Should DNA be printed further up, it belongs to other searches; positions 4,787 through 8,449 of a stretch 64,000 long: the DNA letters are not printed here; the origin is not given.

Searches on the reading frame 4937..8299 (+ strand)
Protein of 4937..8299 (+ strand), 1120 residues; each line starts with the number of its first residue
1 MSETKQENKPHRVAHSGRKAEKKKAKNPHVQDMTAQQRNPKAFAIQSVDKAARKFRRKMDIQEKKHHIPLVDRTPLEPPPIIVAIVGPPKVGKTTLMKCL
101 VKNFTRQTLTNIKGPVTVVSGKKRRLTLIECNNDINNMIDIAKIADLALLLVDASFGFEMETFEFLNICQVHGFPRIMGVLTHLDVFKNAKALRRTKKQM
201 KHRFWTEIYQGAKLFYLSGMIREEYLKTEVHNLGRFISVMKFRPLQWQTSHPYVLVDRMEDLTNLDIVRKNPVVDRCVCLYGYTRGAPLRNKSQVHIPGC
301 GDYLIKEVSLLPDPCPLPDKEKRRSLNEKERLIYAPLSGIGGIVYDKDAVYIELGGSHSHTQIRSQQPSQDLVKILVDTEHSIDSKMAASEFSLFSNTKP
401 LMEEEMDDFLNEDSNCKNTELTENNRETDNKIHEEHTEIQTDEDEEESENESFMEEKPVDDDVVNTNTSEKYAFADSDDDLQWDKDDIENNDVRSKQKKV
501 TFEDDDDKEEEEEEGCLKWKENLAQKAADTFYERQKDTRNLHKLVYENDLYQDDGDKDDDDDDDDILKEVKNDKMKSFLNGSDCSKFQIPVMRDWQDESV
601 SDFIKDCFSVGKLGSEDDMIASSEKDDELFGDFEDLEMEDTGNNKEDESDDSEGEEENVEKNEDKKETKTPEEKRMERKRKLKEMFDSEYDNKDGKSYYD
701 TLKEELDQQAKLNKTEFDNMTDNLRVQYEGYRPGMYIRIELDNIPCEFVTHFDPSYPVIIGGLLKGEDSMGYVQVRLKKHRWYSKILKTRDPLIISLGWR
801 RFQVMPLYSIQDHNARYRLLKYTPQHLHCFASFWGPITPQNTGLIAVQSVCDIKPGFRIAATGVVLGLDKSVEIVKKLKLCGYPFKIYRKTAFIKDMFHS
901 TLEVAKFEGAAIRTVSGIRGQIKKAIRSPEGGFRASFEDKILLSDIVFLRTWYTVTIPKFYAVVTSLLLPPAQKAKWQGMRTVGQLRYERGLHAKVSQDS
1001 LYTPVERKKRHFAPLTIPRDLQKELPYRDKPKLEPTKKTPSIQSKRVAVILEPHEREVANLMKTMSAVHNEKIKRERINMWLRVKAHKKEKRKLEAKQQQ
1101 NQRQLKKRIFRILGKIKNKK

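Call 10: search_protein_families(library=pfam, proteins=[window:4937-8299:+], max_evalue=0.01)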
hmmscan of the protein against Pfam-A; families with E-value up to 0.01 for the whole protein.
window:4937-8299:+ (1120 aa): 7 families
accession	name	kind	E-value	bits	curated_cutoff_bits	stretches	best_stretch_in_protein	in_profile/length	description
PF04950.18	RIBIOP_C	-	6.3e-100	334.8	25.8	1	666-956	3-290/291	40S ribosome biogenesis protein Tsr1 and BMS1 C-terminal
PF08142.18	AARP2CN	-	9.6e-25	86.5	23.8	1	241-314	1-73/73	AARP2CN (NUC121) domain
PF00009.33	GTP_EFTU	-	9.2e-08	32.3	26.5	1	119-213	64-159/188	Elongation factor Tu GTP binding domain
PF19993.5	DO-GTPase2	-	0.00031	20.9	27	1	81-111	1-31/226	Double-GTPase 2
PF22298.2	Tsr1_G-like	-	0.00087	19.6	27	1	122-196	48-125/161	Tsr1, G-like domain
PF01926.29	MMR_HSR1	-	0.0015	19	21.9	1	83-114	2-31/113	50S ribosome-binding GTPase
PF00004.35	AAA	-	0.0083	17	21.2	0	84-153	2-64/131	ATPase family associated with various cellular activities (AAA)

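Call 11: find_homologous_proteins(query=window:4937-8299:+, max_evalue=1e-50)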
Query window:4937-8299:+ (1120 aa): 4809 proteins with E <= 1e-50 among 8000 candidates; the best 120 are listed.
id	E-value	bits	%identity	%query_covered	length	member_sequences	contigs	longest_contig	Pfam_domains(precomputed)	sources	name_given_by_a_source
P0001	0.0e+0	2572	100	100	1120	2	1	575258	PF08142.19,PF04950.19,PF00009.34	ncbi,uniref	ncbi:ribosome biogenesis protein BMS1 homolog [Centruroides vittatus]|uniref:ribosome biogenesis pro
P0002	0.0e+0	1984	77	100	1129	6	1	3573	PF08142.19,PF04950.19,PF00009.34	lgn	-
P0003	0.0e+0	1529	75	36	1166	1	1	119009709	PF08142.19,PF04950.19,PF00009.34,PF22298.3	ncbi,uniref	ncbi:ribosome biogenesis protein BMS1 homolog [Tachypleus tridentatus]|uniref:ribosome biogenesis pr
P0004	0.0e+0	1406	56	99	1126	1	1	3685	PF08142.19,PF04950.19,PF00009.34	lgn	-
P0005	0.0e+0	1402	57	99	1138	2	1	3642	PF08142.19,PF04950.19,PF00009.34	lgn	-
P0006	0.0e+0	1401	56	99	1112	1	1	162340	PF08142.19,PF04950.19,PF00009.34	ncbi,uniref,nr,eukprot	ncbi:ribosome biogenesis protein bms1, putative [Ixodes scapularis]|uniref:Ribosome biogenesis prote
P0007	0.0e+0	1400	56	99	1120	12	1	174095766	PF08142.19,PF04950.19,PF00009.34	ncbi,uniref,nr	ncbi:ribosome biogenesis protein BMS1 homolog [Ixodes scapularis]|uniref:ribosome biogenesis protein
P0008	0.0e+0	1400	55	54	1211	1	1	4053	PF08142.19,PF04950.19,PF00009.34,PF22298.3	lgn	-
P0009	0.0e+0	1400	54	54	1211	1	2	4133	PF08142.19,PF04950.19,PF00009.34,PF22298.3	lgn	-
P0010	0.0e+0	1398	70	36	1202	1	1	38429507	PF08142.19,PF04950.19,PF00009.34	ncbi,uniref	ncbi:ribosome biogenesis protein BMS1 homolog [Diadema setosum]|uniref:ribosome biogenesis protein B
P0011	0.0e+0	1398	55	99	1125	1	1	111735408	PF08142.19,PF04950.19,PF00009.34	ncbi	ncbi:unnamed protein product [Ixodes hexagonus]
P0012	0.0e+0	1397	56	99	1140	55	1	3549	PF08142.19,PF04950.19,PF00009.34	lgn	-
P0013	0.0e+0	1397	56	99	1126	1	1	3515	PF08142.19,PF04950.19,PF00009.34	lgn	-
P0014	0.0e+0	1397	55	54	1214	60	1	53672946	PF08142.19,PF04950.19,PF00009.34,PF22298.3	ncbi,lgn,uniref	ncbi:ribosome biogenesis protein BMS1 homolog [Magallana gigas]|uniref:ribosome biogenesis protein B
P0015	0.0e+0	1395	55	54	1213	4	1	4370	PF08142.19,PF04950.19,PF00009.34,PF22298.3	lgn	-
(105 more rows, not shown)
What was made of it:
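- The BMS1 ORF is 100% identical to the NCBI C. vittatus protein (call 11).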

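Call 18: find_encoding_contigs(protein=P0001, flank=10000, max_places=4)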
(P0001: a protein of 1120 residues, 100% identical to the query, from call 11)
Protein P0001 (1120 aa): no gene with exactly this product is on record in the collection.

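Call 52: find_encoding_contigs(protein=P0007, flank=1000, max_places=2)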
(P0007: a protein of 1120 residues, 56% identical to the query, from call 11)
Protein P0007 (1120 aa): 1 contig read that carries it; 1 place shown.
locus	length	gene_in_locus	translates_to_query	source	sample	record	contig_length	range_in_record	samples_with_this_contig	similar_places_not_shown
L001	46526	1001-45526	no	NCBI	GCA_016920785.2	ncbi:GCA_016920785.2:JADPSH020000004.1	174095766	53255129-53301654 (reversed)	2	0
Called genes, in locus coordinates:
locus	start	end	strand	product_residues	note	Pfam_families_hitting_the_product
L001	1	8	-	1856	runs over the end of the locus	-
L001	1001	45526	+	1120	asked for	PF00009:GTP_EFTU (weak), PF08142:AARP2CN, PF04950:RIBIOP_C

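Call 53: list_cluster_members(proteins=[P0001])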
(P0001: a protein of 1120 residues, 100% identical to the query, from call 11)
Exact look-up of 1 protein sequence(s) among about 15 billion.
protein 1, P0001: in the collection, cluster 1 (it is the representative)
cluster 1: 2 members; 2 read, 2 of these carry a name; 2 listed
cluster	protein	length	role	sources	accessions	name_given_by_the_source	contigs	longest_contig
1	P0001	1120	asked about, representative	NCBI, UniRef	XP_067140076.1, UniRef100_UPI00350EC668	ribosome biogenesis protein BMS1 homolog [Centruroides vittatus] | ribosome biogenesis protein BMS1 homolog n=1 Tax=Centruroides vittatus TaxID=120091 ...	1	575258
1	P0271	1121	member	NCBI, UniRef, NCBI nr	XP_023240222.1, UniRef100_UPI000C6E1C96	ribosome biogenesis protein BMS1 homolog [Centruroides sculpturatus] | ribosome biogenesis protein BMS1 homolog n=1 Tax=Centruroides sculpturatus TaxID=218467 ...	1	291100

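Call 54: find_encoding_contigs(protein=P0271, flank=10000, max_places=3)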
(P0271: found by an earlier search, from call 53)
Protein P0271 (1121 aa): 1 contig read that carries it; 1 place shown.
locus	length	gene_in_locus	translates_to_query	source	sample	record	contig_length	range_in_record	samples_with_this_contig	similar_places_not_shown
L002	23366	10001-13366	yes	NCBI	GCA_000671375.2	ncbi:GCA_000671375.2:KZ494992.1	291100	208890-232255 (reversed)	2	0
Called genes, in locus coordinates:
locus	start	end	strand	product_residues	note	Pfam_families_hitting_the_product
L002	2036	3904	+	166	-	PF03134:TB2_DP1_HVA22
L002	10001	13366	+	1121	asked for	PF00009:GTP_EFTU (weak), PF08142:AARP2CN, PF04950:RIBIOP_C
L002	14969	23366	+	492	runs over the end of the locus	PF02746:MR_MLE_N (weak), PF13378:MR_MLE_C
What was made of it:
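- On Fold-back / template-switch inverted duplication: C. sculpturatus scaffold KZ494992.1 was reached only around BMS1 (call 54).
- Tried and rejected: C. sculpturatus DNA was obtained only around BMS1 (L002, call 54).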
